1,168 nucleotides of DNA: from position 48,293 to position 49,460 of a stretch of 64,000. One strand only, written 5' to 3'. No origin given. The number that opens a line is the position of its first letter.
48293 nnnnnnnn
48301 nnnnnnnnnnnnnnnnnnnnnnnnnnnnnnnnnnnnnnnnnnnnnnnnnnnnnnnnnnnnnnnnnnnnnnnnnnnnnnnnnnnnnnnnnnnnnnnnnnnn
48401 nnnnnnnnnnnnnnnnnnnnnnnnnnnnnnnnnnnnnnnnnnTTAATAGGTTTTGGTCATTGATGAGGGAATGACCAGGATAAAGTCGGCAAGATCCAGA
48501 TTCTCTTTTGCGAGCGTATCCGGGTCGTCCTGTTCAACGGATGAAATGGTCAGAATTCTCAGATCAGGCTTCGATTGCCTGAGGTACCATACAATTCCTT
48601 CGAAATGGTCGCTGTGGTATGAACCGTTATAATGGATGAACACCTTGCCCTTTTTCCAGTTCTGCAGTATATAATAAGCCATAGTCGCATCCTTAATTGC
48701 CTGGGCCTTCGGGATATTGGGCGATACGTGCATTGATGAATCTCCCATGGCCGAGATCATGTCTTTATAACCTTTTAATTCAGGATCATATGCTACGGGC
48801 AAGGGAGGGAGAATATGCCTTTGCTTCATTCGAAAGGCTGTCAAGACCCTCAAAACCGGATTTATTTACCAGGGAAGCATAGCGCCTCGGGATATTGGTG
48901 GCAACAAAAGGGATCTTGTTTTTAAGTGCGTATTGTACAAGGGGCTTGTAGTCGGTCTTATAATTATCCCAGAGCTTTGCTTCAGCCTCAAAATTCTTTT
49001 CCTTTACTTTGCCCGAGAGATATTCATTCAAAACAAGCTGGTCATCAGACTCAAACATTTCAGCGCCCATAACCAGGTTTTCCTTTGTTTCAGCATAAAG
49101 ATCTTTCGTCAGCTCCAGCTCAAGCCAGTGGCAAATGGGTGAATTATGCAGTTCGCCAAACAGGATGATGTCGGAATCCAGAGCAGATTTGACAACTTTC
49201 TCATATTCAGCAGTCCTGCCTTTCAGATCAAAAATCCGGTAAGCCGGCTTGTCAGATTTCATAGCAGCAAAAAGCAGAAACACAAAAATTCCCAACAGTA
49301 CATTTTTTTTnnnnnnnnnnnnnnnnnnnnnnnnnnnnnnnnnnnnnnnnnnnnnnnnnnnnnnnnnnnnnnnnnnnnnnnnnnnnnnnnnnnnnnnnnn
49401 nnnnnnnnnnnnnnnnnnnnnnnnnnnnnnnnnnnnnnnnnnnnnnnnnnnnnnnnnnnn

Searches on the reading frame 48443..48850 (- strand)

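Call 68: search_protein_families(library=pfam, proteins=[window:48443-48850:-], max_evalue=0.00001)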
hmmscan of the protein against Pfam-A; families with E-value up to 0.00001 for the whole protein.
window:48443-48850:- (135 aa): 1 family
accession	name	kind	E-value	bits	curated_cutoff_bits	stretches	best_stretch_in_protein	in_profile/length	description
PF04187.18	Cofac_haem_bdg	-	2.9e-13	50.7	27.7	1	9-90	127-213/213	Haem-binding uptake, Tiki superfamily, ChaN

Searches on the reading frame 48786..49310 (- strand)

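Call 68: search_protein_families(library=pfam, proteins=[window:48786-49310:-], max_evalue=0.00001)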
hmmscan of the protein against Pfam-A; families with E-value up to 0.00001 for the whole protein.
window:48786-49310:- (174 aa): 1 family
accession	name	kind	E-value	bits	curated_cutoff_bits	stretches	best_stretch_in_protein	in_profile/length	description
PF04187.18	Cofac_haem_bdg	-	4.9e-41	141.5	27.7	1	40-170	2-135/213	Haem-binding uptake, Tiki superfamily, ChaN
